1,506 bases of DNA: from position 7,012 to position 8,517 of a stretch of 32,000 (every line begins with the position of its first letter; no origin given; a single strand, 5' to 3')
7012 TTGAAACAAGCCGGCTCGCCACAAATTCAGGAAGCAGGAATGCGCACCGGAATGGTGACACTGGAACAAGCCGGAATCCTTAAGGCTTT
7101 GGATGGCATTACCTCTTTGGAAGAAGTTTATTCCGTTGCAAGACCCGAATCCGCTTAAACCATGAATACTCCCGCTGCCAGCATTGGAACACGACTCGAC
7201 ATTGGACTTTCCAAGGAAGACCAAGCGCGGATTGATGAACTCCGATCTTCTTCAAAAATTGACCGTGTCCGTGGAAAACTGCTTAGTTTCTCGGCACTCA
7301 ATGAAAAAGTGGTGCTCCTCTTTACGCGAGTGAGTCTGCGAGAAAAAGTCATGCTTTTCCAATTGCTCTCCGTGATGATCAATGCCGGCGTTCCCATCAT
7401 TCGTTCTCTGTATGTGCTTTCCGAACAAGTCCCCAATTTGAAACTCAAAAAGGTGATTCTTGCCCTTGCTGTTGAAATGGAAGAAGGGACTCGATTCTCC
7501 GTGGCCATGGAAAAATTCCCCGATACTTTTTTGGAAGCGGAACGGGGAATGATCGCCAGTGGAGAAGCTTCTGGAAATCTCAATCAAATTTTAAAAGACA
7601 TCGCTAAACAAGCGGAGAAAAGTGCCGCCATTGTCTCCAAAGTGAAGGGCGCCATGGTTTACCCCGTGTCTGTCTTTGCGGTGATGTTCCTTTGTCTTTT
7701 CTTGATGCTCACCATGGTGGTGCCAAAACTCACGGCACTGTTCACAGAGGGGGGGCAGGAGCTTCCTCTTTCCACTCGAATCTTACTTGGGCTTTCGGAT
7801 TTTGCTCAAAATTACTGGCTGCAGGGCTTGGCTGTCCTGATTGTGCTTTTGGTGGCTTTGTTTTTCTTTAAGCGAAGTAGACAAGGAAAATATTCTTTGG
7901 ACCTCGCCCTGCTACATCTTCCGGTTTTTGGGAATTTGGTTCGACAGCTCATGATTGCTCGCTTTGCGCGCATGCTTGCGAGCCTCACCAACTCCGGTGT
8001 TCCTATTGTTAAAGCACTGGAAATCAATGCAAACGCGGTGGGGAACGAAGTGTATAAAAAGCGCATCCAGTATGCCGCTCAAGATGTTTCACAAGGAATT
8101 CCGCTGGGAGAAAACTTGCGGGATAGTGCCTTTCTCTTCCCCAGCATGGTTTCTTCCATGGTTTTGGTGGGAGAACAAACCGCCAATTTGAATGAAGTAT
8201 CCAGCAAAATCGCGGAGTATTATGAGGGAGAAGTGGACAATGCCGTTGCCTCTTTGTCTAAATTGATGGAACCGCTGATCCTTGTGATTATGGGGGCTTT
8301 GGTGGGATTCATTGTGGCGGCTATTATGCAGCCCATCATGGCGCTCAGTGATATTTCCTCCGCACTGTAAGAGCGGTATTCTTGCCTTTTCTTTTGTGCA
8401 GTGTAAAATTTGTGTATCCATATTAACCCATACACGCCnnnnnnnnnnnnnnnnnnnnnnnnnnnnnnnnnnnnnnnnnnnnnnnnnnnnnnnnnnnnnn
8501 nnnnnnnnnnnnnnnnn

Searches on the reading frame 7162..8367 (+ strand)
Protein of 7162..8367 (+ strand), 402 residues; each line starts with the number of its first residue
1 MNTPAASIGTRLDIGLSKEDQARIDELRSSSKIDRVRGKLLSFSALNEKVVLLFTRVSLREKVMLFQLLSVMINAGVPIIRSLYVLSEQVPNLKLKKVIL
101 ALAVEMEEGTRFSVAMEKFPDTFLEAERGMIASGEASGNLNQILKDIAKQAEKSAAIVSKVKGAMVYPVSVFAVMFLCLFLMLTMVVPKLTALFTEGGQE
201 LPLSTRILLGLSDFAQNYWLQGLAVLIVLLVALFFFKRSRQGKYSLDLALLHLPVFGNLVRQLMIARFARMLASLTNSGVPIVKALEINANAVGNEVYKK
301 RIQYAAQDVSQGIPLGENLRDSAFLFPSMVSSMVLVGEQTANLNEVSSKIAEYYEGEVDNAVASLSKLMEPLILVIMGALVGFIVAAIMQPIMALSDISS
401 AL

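Call 7: search_protein_families(library=pfam, proteins=[window:7162-8367:+], max_evalue=0.01)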
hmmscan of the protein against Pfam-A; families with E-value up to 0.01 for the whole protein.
window:7162-8367:+ (402 aa): 1 family
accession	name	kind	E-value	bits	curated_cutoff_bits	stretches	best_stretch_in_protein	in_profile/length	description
PF00482.28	T2SSF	-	2.6e-51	173.2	25.2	2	268-391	1-125/125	Type II secretion system (T2SS), protein F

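Call 73: search_protein_families(library=ncbifam, proteins=[window:7162-8367:+], max_evalue=0.01)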
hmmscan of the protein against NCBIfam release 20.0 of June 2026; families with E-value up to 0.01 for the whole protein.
window:7162-8367:+ (402 aa): 6 families
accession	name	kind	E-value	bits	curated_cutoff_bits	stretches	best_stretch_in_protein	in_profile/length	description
TIGR02120.1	GspF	equivalog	9.5e-89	298.4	424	1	51-396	54-398/401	type II secretion system inner membrane protein GspF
NF052607.1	T4PiliAsmPilCThrm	equivalog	1.5e-76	258.1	700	1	58-395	64-400/406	type IV pilus assembly protein PilC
NF052606.1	T4PiliAsmPilCMyx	equivalog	6.6e-76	255.8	700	1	55-396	75-415/419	type IV pilus assembly protein PilC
NF007861.0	PRK10573.1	equivalog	5.1e-63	213.5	401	1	56-400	55-399/401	protein transport protein HofC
NF047826.1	T3SSXpsF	equivalog_domain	3e-51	174.5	650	1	61-397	67-402/405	type II secretion system protein XpsF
NF041012.2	T4P_ComGB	equivalog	2.6e-33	115.8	240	1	61-393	2-328/332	competence type IV pilus assembly protein ComGB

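Call 85: find_related_loci(query=window:7162-8367:+, collection=metagenome_contigs, flank=10000)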
Query window:7162-8367:+ (402 aa) in metagenome_contigs; peptide patterns used: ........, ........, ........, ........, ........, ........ (x = any residue, [..] = any of these).
217 stretches matched a pattern; 56 encode a relative of the query (tblastn E <= 1e-3); 56 distinct loci.
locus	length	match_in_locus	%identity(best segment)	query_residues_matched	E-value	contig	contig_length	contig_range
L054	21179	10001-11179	74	9-402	0e+0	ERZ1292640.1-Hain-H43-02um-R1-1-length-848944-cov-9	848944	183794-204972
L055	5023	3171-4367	71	1-402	0e+0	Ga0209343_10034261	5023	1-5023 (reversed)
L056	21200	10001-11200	73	1-402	0e+0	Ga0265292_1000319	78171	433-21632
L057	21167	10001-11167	65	12-402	8e-164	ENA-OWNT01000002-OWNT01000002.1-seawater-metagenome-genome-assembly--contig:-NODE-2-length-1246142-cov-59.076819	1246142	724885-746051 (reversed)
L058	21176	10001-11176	65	10-400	3e-162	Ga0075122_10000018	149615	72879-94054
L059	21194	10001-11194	61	2-402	2e-161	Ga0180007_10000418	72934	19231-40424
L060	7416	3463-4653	53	11-402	5e-136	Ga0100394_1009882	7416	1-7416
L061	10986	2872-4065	52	11-402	1e-134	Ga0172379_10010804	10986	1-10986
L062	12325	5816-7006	54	11-402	1e-134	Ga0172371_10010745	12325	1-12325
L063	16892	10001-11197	53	11-402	1e-132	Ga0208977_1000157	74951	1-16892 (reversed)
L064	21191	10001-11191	53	11-402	5e-136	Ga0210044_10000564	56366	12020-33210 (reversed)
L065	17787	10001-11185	45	13-402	3e-106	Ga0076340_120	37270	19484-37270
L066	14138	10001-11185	45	13-402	3e-106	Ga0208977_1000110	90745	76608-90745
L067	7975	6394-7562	50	11-402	7e-111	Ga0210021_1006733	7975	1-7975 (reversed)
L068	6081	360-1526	42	12-398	3e-92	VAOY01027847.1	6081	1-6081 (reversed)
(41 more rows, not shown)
